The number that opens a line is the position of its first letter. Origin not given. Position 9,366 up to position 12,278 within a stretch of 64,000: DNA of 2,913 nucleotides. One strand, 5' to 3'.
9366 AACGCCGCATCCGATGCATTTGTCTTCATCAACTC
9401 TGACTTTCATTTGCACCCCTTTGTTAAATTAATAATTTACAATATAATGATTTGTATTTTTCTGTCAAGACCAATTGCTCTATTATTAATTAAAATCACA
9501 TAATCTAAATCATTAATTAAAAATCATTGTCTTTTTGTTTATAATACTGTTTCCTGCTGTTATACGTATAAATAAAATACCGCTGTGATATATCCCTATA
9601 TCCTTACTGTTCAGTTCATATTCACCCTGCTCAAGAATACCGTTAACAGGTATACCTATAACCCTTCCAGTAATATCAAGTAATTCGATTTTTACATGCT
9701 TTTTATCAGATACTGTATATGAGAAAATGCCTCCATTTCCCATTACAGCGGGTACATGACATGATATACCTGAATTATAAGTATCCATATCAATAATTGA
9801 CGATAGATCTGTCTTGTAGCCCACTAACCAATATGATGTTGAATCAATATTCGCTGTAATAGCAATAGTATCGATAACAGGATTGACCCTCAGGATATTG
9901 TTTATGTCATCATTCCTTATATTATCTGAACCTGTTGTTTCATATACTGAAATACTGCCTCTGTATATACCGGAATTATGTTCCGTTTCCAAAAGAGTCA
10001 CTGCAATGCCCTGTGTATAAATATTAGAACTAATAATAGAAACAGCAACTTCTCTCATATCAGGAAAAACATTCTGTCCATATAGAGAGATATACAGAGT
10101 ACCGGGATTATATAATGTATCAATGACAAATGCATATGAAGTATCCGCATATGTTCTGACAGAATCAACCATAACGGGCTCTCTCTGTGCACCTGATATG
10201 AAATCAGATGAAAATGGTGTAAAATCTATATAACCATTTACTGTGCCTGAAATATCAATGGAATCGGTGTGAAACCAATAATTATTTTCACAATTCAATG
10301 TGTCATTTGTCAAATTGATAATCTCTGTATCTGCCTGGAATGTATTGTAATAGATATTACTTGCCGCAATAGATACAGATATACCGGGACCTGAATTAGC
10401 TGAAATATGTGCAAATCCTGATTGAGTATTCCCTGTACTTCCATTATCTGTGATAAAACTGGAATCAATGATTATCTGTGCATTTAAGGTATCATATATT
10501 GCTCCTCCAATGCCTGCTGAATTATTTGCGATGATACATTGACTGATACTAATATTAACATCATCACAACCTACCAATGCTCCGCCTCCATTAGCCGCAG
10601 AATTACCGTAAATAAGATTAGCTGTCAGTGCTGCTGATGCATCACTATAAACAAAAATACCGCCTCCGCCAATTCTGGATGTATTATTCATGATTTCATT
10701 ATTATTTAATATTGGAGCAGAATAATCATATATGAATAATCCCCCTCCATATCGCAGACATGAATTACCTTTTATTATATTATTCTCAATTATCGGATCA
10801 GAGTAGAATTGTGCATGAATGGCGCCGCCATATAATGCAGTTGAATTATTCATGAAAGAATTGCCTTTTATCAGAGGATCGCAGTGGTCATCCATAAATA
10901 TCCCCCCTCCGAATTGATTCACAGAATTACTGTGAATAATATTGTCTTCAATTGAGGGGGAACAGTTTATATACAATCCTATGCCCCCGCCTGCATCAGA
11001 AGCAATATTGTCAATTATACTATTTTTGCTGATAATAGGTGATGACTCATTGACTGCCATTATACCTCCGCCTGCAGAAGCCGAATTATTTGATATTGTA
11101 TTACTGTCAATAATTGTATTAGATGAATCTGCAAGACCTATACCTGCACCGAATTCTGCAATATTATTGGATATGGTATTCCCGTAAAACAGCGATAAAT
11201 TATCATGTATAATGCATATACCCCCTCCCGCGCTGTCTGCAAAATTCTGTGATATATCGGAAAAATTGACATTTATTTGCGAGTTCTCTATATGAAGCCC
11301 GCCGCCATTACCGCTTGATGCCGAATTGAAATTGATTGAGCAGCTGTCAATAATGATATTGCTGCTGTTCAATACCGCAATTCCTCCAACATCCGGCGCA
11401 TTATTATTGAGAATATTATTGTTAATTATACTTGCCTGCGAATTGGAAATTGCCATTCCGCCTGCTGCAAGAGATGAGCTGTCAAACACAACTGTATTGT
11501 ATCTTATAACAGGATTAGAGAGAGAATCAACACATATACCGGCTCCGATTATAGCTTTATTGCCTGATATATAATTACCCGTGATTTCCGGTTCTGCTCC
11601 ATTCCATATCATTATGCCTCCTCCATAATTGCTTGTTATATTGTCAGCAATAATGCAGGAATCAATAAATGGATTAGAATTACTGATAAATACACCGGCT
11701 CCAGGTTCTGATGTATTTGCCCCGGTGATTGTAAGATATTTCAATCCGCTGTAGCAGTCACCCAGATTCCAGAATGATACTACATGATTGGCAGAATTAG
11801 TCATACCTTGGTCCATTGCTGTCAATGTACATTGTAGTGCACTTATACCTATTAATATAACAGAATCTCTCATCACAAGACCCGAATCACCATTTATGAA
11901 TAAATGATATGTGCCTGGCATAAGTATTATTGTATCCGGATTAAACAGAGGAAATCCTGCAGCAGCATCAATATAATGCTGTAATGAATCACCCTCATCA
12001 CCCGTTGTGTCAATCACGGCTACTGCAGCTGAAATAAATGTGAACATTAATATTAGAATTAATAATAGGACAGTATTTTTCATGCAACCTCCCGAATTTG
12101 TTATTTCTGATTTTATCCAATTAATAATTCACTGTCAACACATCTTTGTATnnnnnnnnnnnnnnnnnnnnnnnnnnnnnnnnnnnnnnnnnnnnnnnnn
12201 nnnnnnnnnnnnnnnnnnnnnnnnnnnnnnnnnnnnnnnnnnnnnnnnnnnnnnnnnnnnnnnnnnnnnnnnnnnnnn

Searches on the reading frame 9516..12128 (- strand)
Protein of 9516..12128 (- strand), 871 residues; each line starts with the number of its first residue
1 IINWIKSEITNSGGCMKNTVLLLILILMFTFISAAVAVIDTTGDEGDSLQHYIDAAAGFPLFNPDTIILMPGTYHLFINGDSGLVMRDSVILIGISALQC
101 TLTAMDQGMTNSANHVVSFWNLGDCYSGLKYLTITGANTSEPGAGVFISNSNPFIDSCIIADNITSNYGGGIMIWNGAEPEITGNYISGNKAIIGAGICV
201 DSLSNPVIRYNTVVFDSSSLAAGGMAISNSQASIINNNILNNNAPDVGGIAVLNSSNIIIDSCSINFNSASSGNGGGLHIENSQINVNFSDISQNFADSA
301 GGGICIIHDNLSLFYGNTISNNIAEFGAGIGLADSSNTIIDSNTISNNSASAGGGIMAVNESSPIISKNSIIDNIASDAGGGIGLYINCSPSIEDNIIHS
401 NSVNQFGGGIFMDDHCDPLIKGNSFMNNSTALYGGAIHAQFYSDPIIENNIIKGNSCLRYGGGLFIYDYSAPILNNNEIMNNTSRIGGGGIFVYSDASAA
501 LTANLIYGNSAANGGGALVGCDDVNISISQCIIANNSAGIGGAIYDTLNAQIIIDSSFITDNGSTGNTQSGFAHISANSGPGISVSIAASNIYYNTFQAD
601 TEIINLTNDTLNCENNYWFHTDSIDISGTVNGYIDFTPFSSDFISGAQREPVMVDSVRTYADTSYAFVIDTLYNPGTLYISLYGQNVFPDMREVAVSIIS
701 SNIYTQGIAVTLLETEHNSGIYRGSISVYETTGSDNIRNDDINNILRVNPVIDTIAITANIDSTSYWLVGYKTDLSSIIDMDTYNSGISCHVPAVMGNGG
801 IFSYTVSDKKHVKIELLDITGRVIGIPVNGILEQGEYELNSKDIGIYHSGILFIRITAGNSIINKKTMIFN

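Call 75: search_protein_families(library=pfam, proteins=[window:9516-12128:-], max_evalue=0.000001)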
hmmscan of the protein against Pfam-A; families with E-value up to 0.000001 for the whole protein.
window:9516-12128:- (871 aa): 2 families
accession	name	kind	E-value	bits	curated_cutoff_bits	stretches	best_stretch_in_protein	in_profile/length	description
PF13229.12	Beta_helix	-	5.2e-34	117.6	25.9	3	249-402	2-138/158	Right handed beta helix region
PF05048.19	NosD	-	4.9e-17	62.5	23.6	2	140-322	13-172/212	Periplasmic copper-binding protein (NosD)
